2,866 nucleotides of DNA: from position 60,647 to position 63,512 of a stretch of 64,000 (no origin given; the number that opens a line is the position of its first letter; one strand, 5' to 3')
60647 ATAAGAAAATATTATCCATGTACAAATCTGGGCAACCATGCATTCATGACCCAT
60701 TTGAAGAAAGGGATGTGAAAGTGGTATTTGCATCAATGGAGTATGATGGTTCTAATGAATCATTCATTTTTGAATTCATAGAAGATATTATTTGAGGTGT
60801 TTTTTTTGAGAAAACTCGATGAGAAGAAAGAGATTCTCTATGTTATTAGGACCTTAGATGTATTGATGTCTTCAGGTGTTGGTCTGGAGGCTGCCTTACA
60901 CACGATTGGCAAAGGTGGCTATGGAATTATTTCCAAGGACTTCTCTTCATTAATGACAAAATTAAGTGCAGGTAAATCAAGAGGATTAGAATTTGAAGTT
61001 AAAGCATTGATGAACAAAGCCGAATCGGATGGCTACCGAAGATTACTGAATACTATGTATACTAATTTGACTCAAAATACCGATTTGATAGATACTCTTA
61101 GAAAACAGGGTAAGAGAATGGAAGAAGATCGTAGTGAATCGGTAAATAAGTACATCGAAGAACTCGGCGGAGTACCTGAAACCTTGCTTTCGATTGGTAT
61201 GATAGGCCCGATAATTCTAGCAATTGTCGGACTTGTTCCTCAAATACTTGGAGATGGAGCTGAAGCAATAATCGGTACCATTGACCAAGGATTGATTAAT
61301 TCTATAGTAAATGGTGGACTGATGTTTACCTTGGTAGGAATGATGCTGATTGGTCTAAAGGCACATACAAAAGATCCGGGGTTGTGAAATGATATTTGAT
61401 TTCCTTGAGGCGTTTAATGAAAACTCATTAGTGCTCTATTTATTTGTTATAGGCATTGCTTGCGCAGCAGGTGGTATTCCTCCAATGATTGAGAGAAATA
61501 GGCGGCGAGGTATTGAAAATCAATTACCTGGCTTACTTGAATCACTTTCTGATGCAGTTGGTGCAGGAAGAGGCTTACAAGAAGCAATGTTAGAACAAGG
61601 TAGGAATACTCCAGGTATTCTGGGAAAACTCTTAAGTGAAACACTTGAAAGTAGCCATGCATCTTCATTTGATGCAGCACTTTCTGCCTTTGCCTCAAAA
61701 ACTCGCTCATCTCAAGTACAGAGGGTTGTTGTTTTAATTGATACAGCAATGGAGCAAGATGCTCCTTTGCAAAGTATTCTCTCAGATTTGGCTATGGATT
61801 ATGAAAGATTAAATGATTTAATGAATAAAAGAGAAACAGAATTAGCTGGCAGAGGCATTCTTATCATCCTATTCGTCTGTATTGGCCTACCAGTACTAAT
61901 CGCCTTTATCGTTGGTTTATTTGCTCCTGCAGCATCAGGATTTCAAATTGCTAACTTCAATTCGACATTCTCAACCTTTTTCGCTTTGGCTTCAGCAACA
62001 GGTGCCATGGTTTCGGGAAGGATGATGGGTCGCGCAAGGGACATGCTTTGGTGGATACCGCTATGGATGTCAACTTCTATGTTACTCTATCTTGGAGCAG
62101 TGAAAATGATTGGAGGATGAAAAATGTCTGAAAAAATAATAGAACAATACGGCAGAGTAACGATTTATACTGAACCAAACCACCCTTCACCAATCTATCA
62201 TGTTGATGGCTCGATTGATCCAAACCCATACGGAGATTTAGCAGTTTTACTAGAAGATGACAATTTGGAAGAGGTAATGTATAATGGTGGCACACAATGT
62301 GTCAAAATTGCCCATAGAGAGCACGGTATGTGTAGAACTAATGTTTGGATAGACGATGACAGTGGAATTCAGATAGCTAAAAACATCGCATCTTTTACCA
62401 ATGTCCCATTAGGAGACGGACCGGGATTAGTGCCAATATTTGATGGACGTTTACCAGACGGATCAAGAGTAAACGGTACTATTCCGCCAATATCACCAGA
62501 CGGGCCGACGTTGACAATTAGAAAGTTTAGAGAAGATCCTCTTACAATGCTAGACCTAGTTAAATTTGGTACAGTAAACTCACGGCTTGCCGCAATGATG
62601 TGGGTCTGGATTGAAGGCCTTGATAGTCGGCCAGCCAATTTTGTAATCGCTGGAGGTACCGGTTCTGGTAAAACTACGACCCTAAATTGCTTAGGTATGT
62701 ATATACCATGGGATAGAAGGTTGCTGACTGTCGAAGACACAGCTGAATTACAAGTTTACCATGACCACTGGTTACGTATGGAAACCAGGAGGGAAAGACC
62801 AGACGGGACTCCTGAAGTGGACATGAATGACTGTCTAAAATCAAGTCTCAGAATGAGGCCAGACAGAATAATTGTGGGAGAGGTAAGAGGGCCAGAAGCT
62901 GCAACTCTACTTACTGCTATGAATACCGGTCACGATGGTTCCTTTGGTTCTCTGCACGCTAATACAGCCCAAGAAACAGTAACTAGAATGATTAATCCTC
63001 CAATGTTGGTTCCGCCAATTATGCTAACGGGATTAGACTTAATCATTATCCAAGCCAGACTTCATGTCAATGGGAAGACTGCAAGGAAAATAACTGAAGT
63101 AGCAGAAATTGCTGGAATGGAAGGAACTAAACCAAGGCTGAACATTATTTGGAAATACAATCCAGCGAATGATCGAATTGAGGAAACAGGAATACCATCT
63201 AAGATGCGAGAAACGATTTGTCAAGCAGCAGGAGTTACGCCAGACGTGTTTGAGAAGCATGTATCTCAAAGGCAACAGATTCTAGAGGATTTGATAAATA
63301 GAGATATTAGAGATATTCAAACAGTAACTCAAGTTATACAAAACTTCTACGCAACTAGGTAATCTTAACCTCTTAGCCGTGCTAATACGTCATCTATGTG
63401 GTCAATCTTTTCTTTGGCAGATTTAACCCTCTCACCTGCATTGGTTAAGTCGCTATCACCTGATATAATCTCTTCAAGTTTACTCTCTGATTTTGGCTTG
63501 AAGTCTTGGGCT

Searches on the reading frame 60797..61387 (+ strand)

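Call 58: search_protein_families(library=pfam, proteins=[window:60797-61387:+], max_evalue=0.00001)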
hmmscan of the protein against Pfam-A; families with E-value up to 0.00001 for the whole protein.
window:60797-61387:+ (196 aa): 1 family
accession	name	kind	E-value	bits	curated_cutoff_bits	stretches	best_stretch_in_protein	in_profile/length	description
PF00482.28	T2SSF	-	1.3e-10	41.7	25.2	1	17-144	2-124/125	Type II secretion system (T2SS), protein F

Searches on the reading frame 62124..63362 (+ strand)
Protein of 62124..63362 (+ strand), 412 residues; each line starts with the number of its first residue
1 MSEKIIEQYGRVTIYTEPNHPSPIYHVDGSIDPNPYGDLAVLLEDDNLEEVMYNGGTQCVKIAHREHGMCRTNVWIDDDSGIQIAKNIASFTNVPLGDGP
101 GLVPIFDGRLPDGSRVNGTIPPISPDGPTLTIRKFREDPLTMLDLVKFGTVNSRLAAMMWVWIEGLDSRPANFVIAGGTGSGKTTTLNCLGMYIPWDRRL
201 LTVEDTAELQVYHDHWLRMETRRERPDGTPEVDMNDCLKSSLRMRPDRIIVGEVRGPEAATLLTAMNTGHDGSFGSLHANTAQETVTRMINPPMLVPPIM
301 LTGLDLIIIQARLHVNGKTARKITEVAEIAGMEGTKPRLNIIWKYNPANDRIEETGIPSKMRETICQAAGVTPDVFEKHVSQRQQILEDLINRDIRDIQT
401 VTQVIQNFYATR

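Call 58: search_protein_families(library=pfam, proteins=[window:62124-63362:+], max_evalue=0.00001)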
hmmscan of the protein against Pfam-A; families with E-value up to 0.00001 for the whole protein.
window:62124-63362:+ (412 aa): 1 family
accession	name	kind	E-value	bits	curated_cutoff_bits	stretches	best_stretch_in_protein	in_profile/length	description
PF00437.27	T2SSE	-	4.8e-41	141.1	24.9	1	104-310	71-275/370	Type II/IV secretion system protein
